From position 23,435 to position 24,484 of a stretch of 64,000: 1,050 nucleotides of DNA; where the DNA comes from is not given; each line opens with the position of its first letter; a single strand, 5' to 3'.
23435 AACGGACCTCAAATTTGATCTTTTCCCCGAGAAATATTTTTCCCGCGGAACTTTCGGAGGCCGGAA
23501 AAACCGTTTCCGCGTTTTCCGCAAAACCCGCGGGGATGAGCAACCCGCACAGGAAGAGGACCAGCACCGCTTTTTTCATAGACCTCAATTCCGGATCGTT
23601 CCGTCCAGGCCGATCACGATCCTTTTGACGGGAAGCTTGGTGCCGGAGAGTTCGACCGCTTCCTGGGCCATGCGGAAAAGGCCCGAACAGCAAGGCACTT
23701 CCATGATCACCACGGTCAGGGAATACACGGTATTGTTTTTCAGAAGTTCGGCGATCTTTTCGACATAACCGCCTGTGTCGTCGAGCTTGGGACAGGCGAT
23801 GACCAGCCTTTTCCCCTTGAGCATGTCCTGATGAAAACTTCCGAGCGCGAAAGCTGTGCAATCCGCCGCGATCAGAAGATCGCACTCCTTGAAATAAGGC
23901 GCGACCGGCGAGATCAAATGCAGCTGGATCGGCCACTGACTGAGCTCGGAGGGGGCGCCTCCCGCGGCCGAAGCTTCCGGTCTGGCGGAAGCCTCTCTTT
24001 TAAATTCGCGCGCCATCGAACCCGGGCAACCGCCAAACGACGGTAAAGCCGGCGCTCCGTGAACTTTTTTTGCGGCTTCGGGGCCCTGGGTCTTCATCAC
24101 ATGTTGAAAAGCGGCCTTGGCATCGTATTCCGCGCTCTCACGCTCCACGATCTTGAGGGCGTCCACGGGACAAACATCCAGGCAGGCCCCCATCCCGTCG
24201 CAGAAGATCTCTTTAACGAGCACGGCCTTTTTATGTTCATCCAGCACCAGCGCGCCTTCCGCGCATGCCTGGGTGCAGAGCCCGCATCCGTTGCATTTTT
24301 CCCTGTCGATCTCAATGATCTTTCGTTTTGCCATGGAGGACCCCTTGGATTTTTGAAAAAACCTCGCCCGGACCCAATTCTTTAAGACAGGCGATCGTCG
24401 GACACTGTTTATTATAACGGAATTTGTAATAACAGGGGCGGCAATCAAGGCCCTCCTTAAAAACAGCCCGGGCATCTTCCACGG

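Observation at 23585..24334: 4Fe-4S dicluster protein embedded in, and translationally overlapping, the heptosyltransferase operon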

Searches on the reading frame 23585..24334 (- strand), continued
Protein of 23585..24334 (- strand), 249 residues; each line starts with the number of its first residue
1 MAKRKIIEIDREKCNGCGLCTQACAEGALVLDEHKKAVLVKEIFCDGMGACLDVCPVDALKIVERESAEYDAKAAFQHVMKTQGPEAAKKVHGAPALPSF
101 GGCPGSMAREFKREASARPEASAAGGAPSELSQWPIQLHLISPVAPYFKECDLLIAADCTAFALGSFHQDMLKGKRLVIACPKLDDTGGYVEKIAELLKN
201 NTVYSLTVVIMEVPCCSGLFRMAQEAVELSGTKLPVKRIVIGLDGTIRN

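Call 70: find_encoding_contigs(protein=P0292, flank=5000, max_places=1)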
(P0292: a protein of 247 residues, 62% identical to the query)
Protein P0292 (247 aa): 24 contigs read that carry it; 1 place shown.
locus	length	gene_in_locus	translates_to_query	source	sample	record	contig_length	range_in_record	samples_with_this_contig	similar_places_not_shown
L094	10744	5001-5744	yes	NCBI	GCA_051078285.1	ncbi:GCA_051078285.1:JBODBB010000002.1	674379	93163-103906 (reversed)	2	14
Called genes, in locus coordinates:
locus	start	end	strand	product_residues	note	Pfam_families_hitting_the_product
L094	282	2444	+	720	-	PF12051:DUF3533 (weak), PF12698:ABC2_membrane_3, PF01061:ABC2_membrane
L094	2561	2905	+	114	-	PF07883:Cupin_2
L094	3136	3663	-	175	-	-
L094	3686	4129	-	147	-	PF07486:Hydrolase_2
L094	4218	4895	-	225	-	PF00027:cNMP_binding, PF13545:HTH_Crp_2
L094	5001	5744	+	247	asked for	PF00037:Fer4 (weak), PF12837:Fer4_6, PF13237:Fer4_10, PF14697:Fer4_21 (weak), PF25160:LdpA_Fe-S-bd (faint), PF12838:Fer4_7, PF13187:Fer4_9 (weak), PF27217:AF_0155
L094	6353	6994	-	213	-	PF00926:DHBP_synthase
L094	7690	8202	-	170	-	PF17099:TrpP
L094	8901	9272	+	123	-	PF00392:GntR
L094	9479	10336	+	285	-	PF13175:AAA_15 (faint), PF00005:ABC_tran, PF13304:AAA_21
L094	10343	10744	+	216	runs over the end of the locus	PF13346:ABC2_membrane_5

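Call 74: fold_search(model_id=the predicted structure, library=pdb)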
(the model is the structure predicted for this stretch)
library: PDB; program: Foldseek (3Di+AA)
matches with E <= 10: 914; with E <= 0.001: 2
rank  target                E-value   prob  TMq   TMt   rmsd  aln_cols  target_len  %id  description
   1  9bt4_G                7.8e-04  1.00  0.23  0.65   1.6        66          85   26  Pyruvate:Ferredoxin Oxidoreductase from Methanosarcina acetivorans (released 2024-10-09)
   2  8a8o_C                8.3e-04  1.00  0.21  0.51   1.1        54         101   39  PAPS reductase from Methanothermococcus thermolithotrophicus refined to 1.45 A (released 2023-04-26)
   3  5t5i_G                1.0e-03  1.00  0.23  0.69   1.2        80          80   21  TUNGSTEN-CONTAINING FORMYLMETHANOFURAN DEHYDROGENASE FROM METHANOTHERMOBACTER WOLFEII, ORTHORHOMBIC FORM AT 1.9 A (released 2016-10-19)
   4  9bt4_H                1.1e-03  1.00  0.24  0.68   1.2        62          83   26  Pyruvate:Ferredoxin Oxidoreductase from Methanosarcina acetivorans (released 2024-10-09)
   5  5t5i_P                1.3e-03  1.00  0.24  0.69   1.4        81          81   22  TUNGSTEN-CONTAINING FORMYLMETHANOFURAN DEHYDROGENASE FROM METHANOTHERMOBACTER WOLFEII, ORTHORHOMBIC FORM AT 1.9 A (released 2016-10-19)
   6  8a8o_D                1.7e-03  1.00  0.21  0.51   1.0        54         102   39  PAPS reductase from Methanothermococcus thermolithotrophicus refined to 1.45 A (released 2023-04-26)
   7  7q4w_B                4.0e-03  1.00  0.22  0.12   1.6        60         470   28  CryoEM structure of electron bifurcating Fe-Fe hydrogenase HydABC complex A. woodii in the oxidised state (released 2023-02-15)
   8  5c4i_E                4.3e-03  1.00  0.22  0.18   1.4        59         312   34  Structure of an Oxalate Oxidoreductase (released 2015-07-01)
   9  1fxr_A                4.3e-03  1.00  0.21  0.73   2.7        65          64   22  CRYSTAL STRUCTURE OF THE FERREDOXIN I FROM DESULFOVIBRIO AFRICANUS AT 2.3 ANGSTROMS RESOLUTION (released 1995-01-26)
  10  5exd_B                4.5e-03  1.00  0.21  0.19   2.8        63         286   35  Crystal structure of oxalate oxidoreductase from Moorella thermoacetica bound with carboxy-di-oxido-methyl-TPP (COOM-T (released 2015-12-30)
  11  6cfw_N                4.5e-03  1.00  0.22  0.42   5.6        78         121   32  cryoEM structure of a respiratory membrane-bound hydrogenase (released 2018-05-23)
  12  5exe_B                6.2e-03  1.00  0.21  0.17   2.8        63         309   35  Crystal structure of oxalate oxidoreductase from Moorella thermoacetica bound with carboxy-TPP adduct (released 2015-12-30)
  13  1vjw                  6.6e-03  1.00  0.21  0.79   2.1        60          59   27  STRUCTURE OF OXIDOREDUCTASE (NADP+(A),FERREDOXIN(A)) (released 1996-12-23)
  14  9m4f_C                9.6e-03  1.00  0.22  0.62   3.4        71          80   24  Photosystem I from the eukaryotic filamentous algae (released 2025-08-27)
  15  8ru6                  1.2e-02  1.00  0.22  0.11  10.4        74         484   27  Desulfovibrio desulfuricans [FeFe]-hydrogenase variant with both subunits linked by a 4 amino acid linker peptide derive (released 2025-02-12)
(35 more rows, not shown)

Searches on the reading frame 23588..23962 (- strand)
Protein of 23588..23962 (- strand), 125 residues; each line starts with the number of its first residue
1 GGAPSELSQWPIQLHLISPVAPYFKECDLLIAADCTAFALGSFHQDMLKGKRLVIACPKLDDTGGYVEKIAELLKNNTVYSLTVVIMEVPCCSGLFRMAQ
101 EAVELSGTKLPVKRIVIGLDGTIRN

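Call 25: search_protein_representatives(protein=window:23588-23962:-)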
Query: 125 residues. Proteins with E-value up to 0.001 (for the whole library): 1989; up to 1e-10: 1200; up to 1e-30: 141. The best 150 are listed.
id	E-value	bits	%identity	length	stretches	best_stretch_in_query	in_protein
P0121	9.4e-51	187.5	68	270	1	3-123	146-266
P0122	1.3e-42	161.2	64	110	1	16-125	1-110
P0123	1.7e-41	157.6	57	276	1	3-124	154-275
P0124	1.4e-39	151.4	54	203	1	3-123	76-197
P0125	3.1e-39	150.3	56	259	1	3-123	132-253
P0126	1.2e-38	148.4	57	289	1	3-124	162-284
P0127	1.0e-37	145.4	52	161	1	3-123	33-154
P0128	1.4e-37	145.0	56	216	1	3-123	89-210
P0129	1.7e-37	144.7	58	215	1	4-123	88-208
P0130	2.3e-37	144.3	52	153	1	3-124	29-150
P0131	3.3e-37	143.7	53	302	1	5-123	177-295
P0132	5.1e-37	143.2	50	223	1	3-125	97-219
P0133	6.5e-37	142.8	51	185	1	6-124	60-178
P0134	7.2e-37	142.7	54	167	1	5-123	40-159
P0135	1.1e-36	142.1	52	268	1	4-124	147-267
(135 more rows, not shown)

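Call 53: search_solved_structures(query=A3, max_evalue=10, show_alignments=2)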
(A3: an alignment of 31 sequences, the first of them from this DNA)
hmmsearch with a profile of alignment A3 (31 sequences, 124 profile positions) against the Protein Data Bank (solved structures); distinct sequences matched with E-value up to 10: 3.
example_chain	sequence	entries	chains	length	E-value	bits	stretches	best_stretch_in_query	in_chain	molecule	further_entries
5cwq_A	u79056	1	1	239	0.35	13.7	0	81-108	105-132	Designed helical repeat protein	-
2yzh_A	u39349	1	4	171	0.72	12.7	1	49-88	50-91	Probable thiol peroxidase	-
6tmh_i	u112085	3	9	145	1.5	11.6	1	84-114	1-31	Inhibitor of F1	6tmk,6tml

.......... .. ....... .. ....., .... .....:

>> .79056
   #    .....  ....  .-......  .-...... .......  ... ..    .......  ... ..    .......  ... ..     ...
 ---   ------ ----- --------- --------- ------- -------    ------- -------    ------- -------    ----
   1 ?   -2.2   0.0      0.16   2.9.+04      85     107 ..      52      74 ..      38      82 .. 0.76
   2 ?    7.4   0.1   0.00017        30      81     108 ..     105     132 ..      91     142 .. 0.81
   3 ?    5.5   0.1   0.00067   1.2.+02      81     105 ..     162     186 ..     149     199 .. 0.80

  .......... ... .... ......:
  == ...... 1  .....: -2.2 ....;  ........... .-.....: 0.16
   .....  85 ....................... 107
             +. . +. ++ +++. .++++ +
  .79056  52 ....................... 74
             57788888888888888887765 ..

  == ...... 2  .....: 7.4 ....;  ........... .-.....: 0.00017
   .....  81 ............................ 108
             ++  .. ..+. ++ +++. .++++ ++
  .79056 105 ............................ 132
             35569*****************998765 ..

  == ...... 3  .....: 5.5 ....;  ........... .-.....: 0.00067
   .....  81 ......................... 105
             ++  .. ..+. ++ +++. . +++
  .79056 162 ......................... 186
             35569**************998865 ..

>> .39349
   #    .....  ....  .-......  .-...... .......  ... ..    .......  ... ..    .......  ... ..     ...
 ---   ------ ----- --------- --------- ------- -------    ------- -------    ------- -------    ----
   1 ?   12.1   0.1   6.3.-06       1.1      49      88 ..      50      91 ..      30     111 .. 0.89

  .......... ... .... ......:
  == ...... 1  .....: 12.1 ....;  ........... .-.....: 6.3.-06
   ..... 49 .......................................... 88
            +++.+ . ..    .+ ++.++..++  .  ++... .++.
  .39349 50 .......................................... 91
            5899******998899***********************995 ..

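Call 54: search_protein_families(library=pfam, proteins=[window:23588-23953:-], max_evalue=10)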
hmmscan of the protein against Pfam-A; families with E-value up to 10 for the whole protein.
seq(122 aa): 1 family
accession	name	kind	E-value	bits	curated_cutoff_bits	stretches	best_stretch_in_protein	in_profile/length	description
PF22825.2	HpiC1-like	-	0.33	11.4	27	1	39-84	49-93/174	HpiC1 cyclase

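Call 62: search_protein_families(library=pfam, alignment_id=A4, max_evalue=0.001)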
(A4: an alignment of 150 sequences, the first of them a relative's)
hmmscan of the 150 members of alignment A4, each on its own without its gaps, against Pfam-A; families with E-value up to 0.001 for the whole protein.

A. member 1, P0121 (270 aa): 11 families
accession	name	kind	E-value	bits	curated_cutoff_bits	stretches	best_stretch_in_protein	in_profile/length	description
PF13237.11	Fer4_10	-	2.6e-10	40.5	25.5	1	7-56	2-53/53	4Fe-4S dicluster domain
PF00037.32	Fer4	-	4.1e-09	36.3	21.1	2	7-24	1-18/24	4Fe-4S binding domain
PF12837.12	Fer4_6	-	7.5e-09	35.6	25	1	6-29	1-24/24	4Fe-4S binding domain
PF12838.12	Fer4_7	-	1.1e-08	35.8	27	1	13-59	1-52/52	4Fe-4S dicluster domain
PF14697.11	Fer4_21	-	1.9e-08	34.7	35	1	8-61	2-58/59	4Fe-4S dicluster domain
PF13187.11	Fer4_9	-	3.9e-06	27.2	27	1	13-59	1-51/52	4Fe-4S dicluster domain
PF12797.12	Fer4_2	-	1e-05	25.6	24.5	1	6-25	2-21/22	4Fe-4S binding domain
PF13459.11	Fer4_15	-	2.8e-05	25.2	22.4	0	7-60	1-64/66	4Fe-4S single cluster domain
PF13484.11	Fer4_16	-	4.5e-05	24.6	30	0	13-34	1-21/66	4Fe-4S double cluster binding domain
PF25160.1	LdpA_Fe-S-bd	-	5.9e-05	23.2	27.6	0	40-63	23-46/49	LdpA Fe-S cluster-binding domain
PF12798.12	Fer4_3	-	0.00063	20.8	27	0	45-59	1-15/15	4Fe-4S binding domain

B. families by the number of members that match (of 150 scanned): 29 families (the first 25 are shown)
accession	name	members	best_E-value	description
PF00037.32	Fer4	62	1.1e-15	4Fe-4S binding domain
PF12837.12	Fer4_6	62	3.8e-12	4Fe-4S binding domain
PF13237.11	Fer4_10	62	2.6e-10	4Fe-4S dicluster domain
PF12838.12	Fer4_7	62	2.8e-10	4Fe-4S dicluster domain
PF14697.11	Fer4_21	61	1.1e-09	4Fe-4S dicluster domain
PF13187.11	Fer4_9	61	1.2e-07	4Fe-4S dicluster domain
PF12797.12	Fer4_2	47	1e-07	4Fe-4S binding domain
PF25160.1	LdpA_Fe-S-bd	41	9e-08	LdpA Fe-S cluster-binding domain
PF13484.11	Fer4_16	35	1.4e-06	4Fe-4S double cluster binding domain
PF13459.11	Fer4_15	9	7.6e-07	4Fe-4S single cluster domain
PF12800.12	Fer4_4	7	8.1e-05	4Fe-4S binding domain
PF12798.12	Fer4_3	3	0.00046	4Fe-4S binding domain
PF00216.26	Bac_DNA_binding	1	6.3e-33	Bacterial DNA-binding protein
PF02801.28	Ketoacyl-synt_C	1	4.9e-22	Beta-ketoacyl synthase, C-terminal domain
PF02670.22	DXP_reductoisom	1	6.7e-17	1-deoxy-D-xylulose 5-phosphate reductoisomerase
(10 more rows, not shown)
